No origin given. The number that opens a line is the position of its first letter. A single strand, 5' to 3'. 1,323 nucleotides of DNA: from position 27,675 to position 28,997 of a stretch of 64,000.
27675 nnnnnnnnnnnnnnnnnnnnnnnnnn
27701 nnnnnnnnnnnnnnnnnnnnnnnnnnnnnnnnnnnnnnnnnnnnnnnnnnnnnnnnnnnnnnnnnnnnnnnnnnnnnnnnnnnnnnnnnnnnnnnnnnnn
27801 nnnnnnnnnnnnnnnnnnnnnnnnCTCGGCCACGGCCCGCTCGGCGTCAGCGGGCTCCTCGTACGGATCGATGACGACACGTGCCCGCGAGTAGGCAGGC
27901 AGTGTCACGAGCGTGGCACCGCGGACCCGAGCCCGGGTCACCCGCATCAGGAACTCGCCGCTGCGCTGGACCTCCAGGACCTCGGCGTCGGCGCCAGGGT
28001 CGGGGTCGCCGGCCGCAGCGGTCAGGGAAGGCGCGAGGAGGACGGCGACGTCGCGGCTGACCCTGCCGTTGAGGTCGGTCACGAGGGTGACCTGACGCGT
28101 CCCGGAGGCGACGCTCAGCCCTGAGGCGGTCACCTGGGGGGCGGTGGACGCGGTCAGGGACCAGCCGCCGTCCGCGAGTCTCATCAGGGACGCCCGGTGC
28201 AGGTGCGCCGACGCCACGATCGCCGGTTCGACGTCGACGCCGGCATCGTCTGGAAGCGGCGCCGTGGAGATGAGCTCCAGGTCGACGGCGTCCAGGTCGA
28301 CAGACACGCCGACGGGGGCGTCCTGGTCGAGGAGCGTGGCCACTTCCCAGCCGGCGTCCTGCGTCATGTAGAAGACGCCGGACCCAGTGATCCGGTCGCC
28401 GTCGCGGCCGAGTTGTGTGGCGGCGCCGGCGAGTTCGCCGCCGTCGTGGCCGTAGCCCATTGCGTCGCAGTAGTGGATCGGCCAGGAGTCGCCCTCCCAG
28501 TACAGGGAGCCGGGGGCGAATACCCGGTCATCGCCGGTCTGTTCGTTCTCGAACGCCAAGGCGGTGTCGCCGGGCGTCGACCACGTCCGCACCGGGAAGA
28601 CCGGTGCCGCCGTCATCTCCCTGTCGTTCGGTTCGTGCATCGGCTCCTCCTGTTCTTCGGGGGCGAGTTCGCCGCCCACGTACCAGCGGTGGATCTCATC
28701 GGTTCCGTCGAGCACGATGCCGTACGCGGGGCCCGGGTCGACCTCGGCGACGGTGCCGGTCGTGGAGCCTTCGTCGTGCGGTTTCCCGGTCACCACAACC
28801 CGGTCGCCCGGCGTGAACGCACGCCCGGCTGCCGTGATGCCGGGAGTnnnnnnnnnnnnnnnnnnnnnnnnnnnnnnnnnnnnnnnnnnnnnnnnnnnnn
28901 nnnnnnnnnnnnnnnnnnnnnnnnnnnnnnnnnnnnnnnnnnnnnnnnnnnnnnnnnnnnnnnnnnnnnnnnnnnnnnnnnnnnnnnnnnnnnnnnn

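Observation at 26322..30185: Head polyprotein of about 1290 aa fusing MuF, a 2H-phosphoesterase-like domain, a prohead protease and a wHTH-like segment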

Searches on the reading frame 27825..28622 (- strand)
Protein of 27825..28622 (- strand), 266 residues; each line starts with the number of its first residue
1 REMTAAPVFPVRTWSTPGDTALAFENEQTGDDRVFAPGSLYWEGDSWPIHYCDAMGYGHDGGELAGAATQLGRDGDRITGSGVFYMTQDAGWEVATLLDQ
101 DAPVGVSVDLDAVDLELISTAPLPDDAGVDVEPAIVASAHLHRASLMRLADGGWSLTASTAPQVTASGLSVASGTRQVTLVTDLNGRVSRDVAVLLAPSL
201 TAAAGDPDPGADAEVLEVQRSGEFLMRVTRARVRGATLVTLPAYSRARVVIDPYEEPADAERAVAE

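Call 37: search_protein_families(library=ncbifam, proteins=[window:27825-28622:-], max_evalue=10)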
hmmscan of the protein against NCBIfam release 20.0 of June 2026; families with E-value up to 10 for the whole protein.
window:27825-28622:- (266 aa): 0 families

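Call 38: search_protein_families(library=phrogs, proteins=[window:27825-28622:-], max_evalue=1)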
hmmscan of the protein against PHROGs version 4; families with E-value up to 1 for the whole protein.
window:27825-28622:- (266 aa): 2 families
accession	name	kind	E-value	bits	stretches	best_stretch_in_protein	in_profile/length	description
phrog_859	-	head and packaging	2e-37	130.1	1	8-260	371-540/807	portal protein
phrog_21470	-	unknown function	2.3e-09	37.6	1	7-258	15-192/500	-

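Call 64: search_dna_similar(query=window:27840-28613:-, collection=phages, mode=protein, max_rows=60, rows=spread, max_evalue=0.001)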
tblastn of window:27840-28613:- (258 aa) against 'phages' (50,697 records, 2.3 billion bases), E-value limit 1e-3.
Records with a match: 41; places in all: 41; records where one place covers at least 80% of the query: 17.
Best place of each record, by identity: <60% 41.
By first word of the organism name: Microbacterium 21; Streptomyces 17; Arthrobacter 2; Dulem 1.
By host as written in the record: Microbacterium paraoxydans NWU1 11; Microbacterium foliorum NRRL B-24224 SEA 9; Streptomyces griseus subsp. griseus ATCC 10137 6; Streptomyces griseus ATCC 10137 5; Streptomyces scabiei RL-34 2; Streptomyces avermitilis ATCC 31267 2; Arthrobacter globiformis B-2979 2; Streptomyces griseus 1; and 3 more.
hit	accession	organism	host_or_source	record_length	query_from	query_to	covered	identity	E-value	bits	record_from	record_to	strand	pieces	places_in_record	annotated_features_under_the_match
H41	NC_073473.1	Streptomyces phage TurkishDelight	Streptomyces scabiei RL-34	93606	1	252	98%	52.7%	5e-51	184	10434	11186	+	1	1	15: capsid maturation protease and MuF-like fusion protein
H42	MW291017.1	Streptomyces phage TurkishDelight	Streptomyces scabiei RL-34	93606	1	252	98%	52.7%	5e-51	184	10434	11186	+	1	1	15: capsid maturation protease and MuF-like fusion protein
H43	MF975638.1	Streptomyces phage Abt2graduatex2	Streptomyces griseus ATCC 10137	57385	10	249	93%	53.9%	2e-64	222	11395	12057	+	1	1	capsid maturation protease and MuF-like fusion protein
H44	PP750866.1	Streptomyces phage Geonosis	Streptomyces griseus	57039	10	258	97%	51.2%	3e-57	202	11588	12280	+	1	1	portal protein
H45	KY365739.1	Streptomyces phage BabyGotBac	Streptomyces griseus ATCC 10137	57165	10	252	94%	51.6%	2e-64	223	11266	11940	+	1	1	capsid maturation protease and MuF-like fusion protein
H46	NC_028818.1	Streptomyces phage TP1604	Streptomyces griseus subsp. griseus ...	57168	10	252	94%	51.6%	2e-64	223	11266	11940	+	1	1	portal protein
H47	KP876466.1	Streptomyces phage TP1604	Streptomyces griseus subsp. griseus ...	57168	10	252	94%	51.6%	2e-64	223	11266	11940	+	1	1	capsid maturation protease and MuF-like fusion protein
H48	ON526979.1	Streptomyces phage Asis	Streptomyces griseus ATCC 10137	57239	10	252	94%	51.6%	2e-64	223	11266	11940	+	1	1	11: capsid maturation protease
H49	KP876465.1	Streptomyces phage YDN12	Streptomyces griseus subsp. griseus ...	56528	10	252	94%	51.2%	5e-65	224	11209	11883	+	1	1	capsid maturation protease and MuF-like fusion protein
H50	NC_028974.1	Streptomyces phage YDN12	Streptomyces griseus subsp. griseus ...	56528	10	252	94%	51.2%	5e-65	224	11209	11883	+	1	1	portal protein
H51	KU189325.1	Streptomyces phage Maih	Streptomyces griseus subsp. griseus ...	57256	10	252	94%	51.2%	2e-63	219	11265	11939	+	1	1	capsid maturation protease and MuF-like fusion protein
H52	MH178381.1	Streptomyces phage BayC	Streptomyces griseus ATCC 10137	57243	10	252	94%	51.2%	4e-63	219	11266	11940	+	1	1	11: capsid maturation protease and MuF-like fusion protein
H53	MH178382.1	Streptomyces phage Salete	Streptomyces griseus ATCC 10137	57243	10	252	94%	51.2%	4e-63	219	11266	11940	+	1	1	11: capsid maturation protease and MuF-like fusion protein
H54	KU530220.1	Streptomyces phage Xkcd426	Streptomyces griseus subsp. griseus ...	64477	6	249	95%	50.4%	8e-63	218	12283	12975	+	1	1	capsid maturation protease and MuF-like fusion protein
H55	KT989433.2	Streptomyces phage phiSAJS1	Streptomyces avermitilis ATCC 31267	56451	7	249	94%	50.2%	2e-58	205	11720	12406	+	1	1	hypothetical protein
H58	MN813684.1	Microbacterium phage Terij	Microbacterium paraoxydans NWU1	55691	11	134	48%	35.9%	1e-5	52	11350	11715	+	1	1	20: hypothetical protein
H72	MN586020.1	Microbacterium phage Megan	Microbacterium paraoxydans NWU1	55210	11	114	40%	35.2%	3e-5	50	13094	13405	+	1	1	19: capsid maturation protease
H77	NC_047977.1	Microbacterium phage Hendrix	Microbacterium foliorum NRRL B-24224 SEA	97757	19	114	37%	35.2%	8e-5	49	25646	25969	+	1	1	55: head maturation protease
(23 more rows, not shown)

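Call 65: get_annotated_region(hit=H72, flank=3500)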
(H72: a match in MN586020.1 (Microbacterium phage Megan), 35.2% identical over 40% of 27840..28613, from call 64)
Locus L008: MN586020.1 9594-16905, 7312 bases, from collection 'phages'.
description: Microbacterium phage Megan, complete genome.
organism: Microbacterium phage Megan (NCBI taxid 2656551)
taxonomy: Viruses; Duplodnaviria; Heunggongvirae; Uroviricota; Caudoviricetes
host: Microbacterium paraoxydans NWU1; source: soil; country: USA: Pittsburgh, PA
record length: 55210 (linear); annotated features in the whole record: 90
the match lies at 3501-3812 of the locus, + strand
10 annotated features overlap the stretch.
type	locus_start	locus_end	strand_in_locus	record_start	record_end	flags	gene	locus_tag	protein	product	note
CDS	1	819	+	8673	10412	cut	13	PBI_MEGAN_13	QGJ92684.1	portal protein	-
CDS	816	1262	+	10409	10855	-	14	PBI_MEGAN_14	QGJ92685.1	hypothetical protein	-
CDS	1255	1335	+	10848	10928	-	15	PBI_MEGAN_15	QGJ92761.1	hypothetical protein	-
CDS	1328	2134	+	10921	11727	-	16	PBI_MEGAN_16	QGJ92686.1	MuF-like minor capsid protein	-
CDS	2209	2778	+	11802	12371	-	17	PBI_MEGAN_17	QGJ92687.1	hypothetical protein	-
CDS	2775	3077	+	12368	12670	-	18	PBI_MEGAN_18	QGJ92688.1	hypothetical protein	-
CDS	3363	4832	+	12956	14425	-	19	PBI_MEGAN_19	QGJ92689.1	capsid maturation protease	-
CDS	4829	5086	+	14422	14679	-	20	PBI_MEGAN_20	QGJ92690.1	hypothetical protein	-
CDS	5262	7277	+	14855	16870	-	21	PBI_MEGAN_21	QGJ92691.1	major capsid hexamer protein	-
CDS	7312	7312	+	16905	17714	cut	22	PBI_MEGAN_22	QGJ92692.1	hypothetical protein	-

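Call 66: get_annotated_region(hit=H77, flank=3500)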
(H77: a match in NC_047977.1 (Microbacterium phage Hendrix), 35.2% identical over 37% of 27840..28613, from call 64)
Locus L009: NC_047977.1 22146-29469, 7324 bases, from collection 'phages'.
description: Microbacterium phage Hendrix, complete genome.
organism: Microbacterium phage Hendrix (NCBI taxid 2182341)
taxonomy: Viruses; Duplodnaviria; Heunggongvirae; Uroviricota; Caudoviricetes; Rogerhendrixvirus; Rogerhendrixvirus hendrix
host: Microbacterium foliorum NRRL B-24224 SEA; source: soil; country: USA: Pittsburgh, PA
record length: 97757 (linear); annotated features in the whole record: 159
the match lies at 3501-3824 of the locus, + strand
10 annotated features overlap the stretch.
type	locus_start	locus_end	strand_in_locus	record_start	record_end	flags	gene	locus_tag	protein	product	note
CDS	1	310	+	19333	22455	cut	47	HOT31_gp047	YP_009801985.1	portal protein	-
CDS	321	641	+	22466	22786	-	48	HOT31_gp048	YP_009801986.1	hypothetical protein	-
CDS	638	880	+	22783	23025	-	49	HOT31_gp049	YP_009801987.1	hypothetical protein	-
CDS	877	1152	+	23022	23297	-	50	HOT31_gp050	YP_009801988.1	hypothetical protein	-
CDS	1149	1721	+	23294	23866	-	51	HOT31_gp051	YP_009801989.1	hypothetical protein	-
CDS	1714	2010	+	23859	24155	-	52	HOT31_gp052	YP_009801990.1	hypothetical protein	-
CDS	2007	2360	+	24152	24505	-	53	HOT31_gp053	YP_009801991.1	hypothetical protein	-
CDS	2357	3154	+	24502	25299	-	54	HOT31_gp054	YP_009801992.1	portal protein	-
CDS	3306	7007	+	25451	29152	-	55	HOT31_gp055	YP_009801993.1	head maturation protease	-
CDS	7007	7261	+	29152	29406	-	56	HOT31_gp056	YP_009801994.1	hypothetical protein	-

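Call 67: get_annotated_region(hit=H58, flank=3500)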
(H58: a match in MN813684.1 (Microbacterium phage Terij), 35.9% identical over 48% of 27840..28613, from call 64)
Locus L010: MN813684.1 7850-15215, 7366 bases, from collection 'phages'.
description: Microbacterium phage Terij, complete genome.
organism: Microbacterium phage Terij (NCBI taxid 2686229)
taxonomy: Viruses; Duplodnaviria; Heunggongvirae; Uroviricota; Caudoviricetes; Mementomorivirus
host: Microbacterium paraoxydans NWU1; source: soil; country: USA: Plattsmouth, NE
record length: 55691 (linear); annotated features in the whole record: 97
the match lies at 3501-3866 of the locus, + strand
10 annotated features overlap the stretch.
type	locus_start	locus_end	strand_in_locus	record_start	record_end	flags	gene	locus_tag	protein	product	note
CDS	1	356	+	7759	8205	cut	14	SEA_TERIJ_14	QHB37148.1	hypothetical protein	-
CDS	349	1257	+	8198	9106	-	15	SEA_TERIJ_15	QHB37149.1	MuF-like minor capsid protein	-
CDS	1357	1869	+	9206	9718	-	16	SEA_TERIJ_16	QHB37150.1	hypothetical protein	-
CDS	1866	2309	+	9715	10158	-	17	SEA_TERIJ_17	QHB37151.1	hypothetical protein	-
CDS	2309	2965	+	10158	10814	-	18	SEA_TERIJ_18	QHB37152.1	hypothetical protein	-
CDS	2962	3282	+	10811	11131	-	19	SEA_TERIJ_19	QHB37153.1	hypothetical protein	-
CDS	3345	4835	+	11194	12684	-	20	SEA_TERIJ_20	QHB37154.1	hypothetical protein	-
CDS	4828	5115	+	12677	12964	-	21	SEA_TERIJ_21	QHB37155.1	hypothetical protein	-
CDS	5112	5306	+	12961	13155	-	22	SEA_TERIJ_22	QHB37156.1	hypothetical protein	-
CDS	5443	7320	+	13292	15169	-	23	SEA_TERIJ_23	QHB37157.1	major capsid hexamer protein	-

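Call 68: search_protein_families(library=pfam, proteins=[L008:2209-2778:+, L008:2775-3077:+, L008:3363-4832:+, L010:1357-1869:+, L010:1866-2309:+, L010:2309-2965:+, L010:3345-4835:+, L008:816-1262:+], max_evalue=1)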
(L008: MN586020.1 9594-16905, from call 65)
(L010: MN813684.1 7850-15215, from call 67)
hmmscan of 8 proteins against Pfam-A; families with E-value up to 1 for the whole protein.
L008:2209-2778:+ (189 aa): 2 families
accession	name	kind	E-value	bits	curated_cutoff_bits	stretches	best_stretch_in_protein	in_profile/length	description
PF20675.2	MPH2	-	0.00062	21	29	1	95-165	25-98/107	Maintenance of Photosystem II under High light 2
PF19466.4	DUF6003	-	0.013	15.7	35.4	1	123-179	83-138/140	Family of unknown function (DUF6003)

L008:2775-3077:+ (100 aa): 3 families
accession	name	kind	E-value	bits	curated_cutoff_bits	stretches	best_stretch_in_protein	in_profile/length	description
PF24411.1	DUF7545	-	0.01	16.6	27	1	22-81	9-72/95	Family of unknown function (DUF7545)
PF02224.24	Cytidylate_kin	-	0.072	13.2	26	1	30-64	156-190/211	Cytidylate kinase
PF10747.14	SirA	-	0.24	12.3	26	1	26-99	50-125/140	Sporulation inhibitor of replication protein SirA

L008:3363-4832:+ (489 aa): 0 families

L010:1357-1869:+ (170 aa): 1 family
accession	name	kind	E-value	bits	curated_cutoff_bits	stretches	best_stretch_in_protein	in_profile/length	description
PF24280.2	HVO_A0563_N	-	0.2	12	27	1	13-120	14-122/145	HVO_A0563, N-terminal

L010:1866-2309:+ (147 aa): 0 families

L010:2309-2965:+ (218 aa): 2 families
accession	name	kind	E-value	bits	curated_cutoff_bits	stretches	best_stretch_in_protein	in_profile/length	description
PF01458.23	SUFBD_core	-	8.7e-05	22.5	27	1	153-176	206-229/232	SUF system FeS cluster assembly, SufBD core domain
PF01297.22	ZnuA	-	0.041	13.8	29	1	25-68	11-53/263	Zinc-uptake complex component A periplasmic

L010:3345-4835:+ (496 aa): 0 families

L008:816-1262:+ (148 aa): 0 families

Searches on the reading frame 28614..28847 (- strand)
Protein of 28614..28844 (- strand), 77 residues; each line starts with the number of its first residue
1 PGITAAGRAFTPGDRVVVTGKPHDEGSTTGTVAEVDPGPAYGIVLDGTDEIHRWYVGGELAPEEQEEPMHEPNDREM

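Call 37: search_protein_families(library=ncbifam, proteins=[window:28620-28847:-], max_evalue=10)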
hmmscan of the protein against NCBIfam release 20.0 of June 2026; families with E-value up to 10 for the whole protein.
window:28620-28847:- (76 aa): 0 families

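Call 38: search_protein_families(library=phrogs, proteins=[window:28620-28847:-], max_evalue=1)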
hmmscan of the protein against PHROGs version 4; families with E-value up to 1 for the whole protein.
window:28620-28847:- (76 aa): 0 families

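Call 58: search_protein_families(library=pfam, proteins=[window:28614-28844:-], max_evalue=1)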
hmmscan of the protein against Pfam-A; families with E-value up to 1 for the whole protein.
seq(77 aa): 2 families
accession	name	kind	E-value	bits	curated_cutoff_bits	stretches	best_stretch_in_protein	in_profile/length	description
PF08940.17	DUF1918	-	0.027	14.5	24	1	12-36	5-29/58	Domain of unknown function (DUF1918)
PF02933.23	CDC48_2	-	0.043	13.9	22.4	1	7-42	16-48/64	Cell division protein 48 (CDC48), domain 2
